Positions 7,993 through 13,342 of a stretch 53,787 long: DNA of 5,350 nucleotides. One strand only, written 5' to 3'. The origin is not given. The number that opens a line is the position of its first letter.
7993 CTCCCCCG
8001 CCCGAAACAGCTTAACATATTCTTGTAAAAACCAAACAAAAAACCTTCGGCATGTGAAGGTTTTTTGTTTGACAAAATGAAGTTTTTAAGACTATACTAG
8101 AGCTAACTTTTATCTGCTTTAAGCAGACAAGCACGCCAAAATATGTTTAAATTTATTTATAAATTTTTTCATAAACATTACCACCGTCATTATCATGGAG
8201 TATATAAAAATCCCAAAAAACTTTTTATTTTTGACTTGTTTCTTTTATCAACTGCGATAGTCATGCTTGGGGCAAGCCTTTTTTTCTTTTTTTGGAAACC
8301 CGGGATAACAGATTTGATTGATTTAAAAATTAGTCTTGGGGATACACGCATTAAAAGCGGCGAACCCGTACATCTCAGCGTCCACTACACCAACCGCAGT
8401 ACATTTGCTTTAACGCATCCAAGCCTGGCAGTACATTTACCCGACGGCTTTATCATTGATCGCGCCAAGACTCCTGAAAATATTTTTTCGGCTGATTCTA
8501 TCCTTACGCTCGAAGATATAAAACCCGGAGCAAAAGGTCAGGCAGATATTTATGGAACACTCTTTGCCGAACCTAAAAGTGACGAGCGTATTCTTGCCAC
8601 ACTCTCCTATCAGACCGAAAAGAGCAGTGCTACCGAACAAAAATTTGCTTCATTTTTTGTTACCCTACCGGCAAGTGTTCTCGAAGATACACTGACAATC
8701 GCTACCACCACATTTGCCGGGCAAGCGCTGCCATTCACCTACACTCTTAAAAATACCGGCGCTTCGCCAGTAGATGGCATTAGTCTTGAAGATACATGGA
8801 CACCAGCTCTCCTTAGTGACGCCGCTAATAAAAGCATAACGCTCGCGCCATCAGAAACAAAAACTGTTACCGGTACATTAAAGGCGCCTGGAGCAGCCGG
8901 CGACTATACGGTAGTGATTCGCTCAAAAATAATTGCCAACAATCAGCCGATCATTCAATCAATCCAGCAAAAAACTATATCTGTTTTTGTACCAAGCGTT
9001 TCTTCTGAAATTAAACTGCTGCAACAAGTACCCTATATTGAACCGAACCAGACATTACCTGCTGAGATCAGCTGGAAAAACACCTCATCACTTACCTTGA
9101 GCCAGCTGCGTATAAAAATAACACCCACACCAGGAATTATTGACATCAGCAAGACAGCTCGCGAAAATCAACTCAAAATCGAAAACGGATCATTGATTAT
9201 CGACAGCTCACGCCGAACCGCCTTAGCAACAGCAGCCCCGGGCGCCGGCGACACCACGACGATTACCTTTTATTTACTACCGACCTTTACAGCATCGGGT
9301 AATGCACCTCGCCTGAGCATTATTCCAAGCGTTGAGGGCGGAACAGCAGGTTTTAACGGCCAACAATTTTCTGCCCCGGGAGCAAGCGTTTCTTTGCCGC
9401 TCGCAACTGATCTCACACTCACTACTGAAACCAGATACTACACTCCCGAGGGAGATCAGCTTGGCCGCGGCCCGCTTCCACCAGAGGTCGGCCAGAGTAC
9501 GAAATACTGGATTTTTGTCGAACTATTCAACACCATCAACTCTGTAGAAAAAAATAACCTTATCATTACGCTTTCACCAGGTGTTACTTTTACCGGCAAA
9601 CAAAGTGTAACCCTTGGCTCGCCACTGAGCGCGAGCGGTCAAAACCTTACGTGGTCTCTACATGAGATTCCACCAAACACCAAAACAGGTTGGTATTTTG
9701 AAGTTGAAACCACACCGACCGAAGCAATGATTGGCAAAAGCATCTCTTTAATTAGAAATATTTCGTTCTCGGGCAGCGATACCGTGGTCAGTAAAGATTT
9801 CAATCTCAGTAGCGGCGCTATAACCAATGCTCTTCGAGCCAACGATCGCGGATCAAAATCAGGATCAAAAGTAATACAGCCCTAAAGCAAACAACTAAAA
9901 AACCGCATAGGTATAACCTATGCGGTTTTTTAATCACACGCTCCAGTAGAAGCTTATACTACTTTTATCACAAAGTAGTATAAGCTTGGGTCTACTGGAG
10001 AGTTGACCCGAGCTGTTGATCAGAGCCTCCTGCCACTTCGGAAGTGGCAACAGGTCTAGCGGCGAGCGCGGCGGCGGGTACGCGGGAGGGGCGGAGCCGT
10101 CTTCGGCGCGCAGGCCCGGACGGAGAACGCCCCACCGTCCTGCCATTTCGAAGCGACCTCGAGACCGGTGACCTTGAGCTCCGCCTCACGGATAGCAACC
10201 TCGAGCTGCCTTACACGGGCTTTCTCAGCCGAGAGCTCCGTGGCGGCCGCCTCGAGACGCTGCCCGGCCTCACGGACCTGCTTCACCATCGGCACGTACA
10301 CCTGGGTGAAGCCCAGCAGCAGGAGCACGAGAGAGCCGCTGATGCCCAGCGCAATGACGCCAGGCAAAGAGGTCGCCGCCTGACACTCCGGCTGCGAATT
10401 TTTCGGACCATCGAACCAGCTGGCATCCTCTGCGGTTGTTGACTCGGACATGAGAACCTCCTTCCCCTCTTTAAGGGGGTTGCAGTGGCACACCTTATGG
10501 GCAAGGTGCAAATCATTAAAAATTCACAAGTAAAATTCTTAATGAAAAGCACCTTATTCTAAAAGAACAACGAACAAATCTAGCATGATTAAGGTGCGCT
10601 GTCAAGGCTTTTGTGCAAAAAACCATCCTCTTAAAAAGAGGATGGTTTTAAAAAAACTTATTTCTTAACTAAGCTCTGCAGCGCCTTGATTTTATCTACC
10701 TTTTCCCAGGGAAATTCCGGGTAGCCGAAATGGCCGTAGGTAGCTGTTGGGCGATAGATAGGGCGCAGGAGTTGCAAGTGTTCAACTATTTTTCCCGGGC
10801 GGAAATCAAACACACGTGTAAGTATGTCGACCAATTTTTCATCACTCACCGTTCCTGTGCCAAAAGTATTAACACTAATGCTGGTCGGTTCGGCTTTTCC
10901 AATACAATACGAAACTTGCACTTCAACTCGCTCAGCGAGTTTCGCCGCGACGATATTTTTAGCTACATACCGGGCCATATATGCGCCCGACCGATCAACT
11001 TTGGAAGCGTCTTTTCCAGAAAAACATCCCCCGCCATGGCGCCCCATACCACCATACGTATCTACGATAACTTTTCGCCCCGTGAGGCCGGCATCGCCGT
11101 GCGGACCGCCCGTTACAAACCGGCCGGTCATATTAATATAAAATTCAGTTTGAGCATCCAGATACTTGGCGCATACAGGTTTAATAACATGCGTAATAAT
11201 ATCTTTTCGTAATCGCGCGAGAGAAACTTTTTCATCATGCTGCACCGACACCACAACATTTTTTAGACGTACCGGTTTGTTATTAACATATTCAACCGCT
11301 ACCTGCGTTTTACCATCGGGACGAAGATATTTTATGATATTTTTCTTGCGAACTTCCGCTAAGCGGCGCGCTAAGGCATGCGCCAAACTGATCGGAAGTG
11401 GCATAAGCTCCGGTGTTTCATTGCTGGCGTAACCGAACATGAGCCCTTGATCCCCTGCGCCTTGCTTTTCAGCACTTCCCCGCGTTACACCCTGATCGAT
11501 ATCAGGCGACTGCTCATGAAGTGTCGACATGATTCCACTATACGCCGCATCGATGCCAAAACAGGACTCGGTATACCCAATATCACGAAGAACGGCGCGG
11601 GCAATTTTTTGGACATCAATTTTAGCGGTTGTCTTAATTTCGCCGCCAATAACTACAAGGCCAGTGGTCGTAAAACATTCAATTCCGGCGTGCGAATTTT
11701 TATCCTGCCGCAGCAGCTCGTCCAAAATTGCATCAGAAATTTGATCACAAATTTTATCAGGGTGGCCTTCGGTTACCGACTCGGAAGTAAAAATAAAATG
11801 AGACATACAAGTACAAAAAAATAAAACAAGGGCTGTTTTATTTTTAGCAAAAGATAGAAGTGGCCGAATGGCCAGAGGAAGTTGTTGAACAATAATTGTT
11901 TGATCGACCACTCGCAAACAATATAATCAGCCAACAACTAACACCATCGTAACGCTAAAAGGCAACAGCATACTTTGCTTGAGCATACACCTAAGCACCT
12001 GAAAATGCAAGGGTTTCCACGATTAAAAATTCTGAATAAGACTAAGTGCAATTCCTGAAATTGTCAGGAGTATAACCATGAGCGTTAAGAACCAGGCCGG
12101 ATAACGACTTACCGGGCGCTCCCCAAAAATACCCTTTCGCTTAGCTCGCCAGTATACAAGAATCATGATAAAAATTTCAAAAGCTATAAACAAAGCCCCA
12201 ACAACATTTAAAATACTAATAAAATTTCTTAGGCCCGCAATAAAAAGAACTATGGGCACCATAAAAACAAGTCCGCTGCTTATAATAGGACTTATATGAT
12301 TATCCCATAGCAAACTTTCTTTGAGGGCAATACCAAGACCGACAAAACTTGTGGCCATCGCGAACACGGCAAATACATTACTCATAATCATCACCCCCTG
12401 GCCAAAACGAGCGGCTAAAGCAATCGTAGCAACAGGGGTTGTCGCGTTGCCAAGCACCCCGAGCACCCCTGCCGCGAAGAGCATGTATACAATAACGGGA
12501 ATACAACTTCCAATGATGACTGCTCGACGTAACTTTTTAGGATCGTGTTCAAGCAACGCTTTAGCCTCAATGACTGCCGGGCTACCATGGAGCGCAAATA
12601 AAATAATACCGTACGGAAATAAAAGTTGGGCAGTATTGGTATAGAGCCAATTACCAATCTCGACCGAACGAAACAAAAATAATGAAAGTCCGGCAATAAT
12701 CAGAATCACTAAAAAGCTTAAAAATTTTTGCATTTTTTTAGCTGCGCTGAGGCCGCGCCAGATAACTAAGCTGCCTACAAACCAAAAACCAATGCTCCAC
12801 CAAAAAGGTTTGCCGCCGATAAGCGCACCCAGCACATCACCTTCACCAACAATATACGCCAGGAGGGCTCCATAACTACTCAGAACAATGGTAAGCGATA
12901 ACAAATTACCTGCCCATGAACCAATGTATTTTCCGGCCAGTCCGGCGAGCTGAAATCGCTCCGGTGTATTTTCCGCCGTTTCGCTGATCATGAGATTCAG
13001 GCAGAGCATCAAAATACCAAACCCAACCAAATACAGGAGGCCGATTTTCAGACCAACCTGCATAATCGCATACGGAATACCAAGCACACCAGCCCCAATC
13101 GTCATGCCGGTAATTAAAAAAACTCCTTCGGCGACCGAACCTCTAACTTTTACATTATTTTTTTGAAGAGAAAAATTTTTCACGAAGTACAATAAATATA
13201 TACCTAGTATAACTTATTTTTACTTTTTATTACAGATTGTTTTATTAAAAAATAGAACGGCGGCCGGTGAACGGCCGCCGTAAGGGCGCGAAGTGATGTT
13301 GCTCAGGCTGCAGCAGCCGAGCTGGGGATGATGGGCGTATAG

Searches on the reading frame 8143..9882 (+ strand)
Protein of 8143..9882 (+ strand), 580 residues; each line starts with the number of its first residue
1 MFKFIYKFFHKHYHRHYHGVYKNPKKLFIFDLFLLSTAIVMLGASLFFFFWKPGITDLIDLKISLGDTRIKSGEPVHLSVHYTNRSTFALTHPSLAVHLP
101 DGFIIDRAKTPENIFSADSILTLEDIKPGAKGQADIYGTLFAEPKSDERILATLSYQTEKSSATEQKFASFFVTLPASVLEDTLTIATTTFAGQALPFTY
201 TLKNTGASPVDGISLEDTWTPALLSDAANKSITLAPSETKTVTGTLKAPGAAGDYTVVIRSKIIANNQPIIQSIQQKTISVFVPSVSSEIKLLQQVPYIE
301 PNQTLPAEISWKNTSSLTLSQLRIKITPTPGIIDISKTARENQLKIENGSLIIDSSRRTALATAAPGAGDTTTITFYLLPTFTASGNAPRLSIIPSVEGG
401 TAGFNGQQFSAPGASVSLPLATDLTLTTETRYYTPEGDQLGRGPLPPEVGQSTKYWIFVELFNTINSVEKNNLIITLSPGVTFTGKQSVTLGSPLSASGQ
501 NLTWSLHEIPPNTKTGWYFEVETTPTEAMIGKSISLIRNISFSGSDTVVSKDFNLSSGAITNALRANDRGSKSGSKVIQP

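Call 69: search_protein_families(library=pfam, proteins=[window:8143-9882:+], max_evalue=0.00001)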
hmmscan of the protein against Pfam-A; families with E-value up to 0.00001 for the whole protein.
window:8143-9882:+ (580 aa): 1 family
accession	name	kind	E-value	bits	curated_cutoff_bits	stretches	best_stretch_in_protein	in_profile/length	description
PF10633.15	NPCBM_assoc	-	8.4e-06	26.3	24.4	0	192-259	3-73/78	NPCBM-associated, NEW3 domain of alpha-galactosidase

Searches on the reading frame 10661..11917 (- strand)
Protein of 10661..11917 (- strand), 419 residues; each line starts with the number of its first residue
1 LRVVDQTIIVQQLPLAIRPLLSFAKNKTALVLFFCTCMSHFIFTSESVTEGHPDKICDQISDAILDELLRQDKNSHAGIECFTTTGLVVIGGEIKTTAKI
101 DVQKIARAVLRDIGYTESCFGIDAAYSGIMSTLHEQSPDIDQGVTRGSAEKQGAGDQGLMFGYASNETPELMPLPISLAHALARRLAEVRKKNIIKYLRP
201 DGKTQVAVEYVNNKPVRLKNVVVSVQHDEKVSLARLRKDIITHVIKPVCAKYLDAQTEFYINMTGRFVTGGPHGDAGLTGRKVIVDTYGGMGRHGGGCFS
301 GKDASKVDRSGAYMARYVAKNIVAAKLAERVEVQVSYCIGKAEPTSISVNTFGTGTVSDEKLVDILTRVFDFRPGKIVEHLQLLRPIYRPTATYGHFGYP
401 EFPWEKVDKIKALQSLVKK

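Call 69: search_protein_families(library=pfam, proteins=[window:10661-11917:-], max_evalue=0.00001)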
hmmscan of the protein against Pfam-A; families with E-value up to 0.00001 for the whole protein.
window:10661-11917:- (419 aa): 3 families
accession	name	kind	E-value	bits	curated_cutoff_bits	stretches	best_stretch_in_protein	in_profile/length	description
PF02773.21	S-AdoMet_synt_C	-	1.4e-66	223.1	25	1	270-406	2-138/138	S-adenosylmethionine synthetase, C-terminal domain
PF02772.21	S-AdoMet_synt_M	-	1.1e-48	164.7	29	1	151-267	1-120/120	S-adenosylmethionine synthetase, central domain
PF00438.25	S-AdoMet_synt_N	-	1.2e-39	135.3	33.1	1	41-138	2-99/99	S-adenosylmethionine synthetase, N-terminal domain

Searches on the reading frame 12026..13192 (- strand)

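Call 69: search_protein_families(library=pfam, proteins=[window:12026-13192:-], max_evalue=0.00001)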
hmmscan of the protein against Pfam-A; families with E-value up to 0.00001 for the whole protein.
window:12026-13192:- (389 aa): 2 families
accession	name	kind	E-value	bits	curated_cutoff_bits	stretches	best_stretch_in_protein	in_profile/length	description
PF03222.19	Trp_Tyr_perm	-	1.9e-26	93.6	22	1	19-379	4-388/393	Tryptophan/tyrosine permease family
PF01490.24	Aa_trans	-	2.6e-14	53.1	25.6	1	18-381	3-405/410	Transmembrane amino acid transporter protein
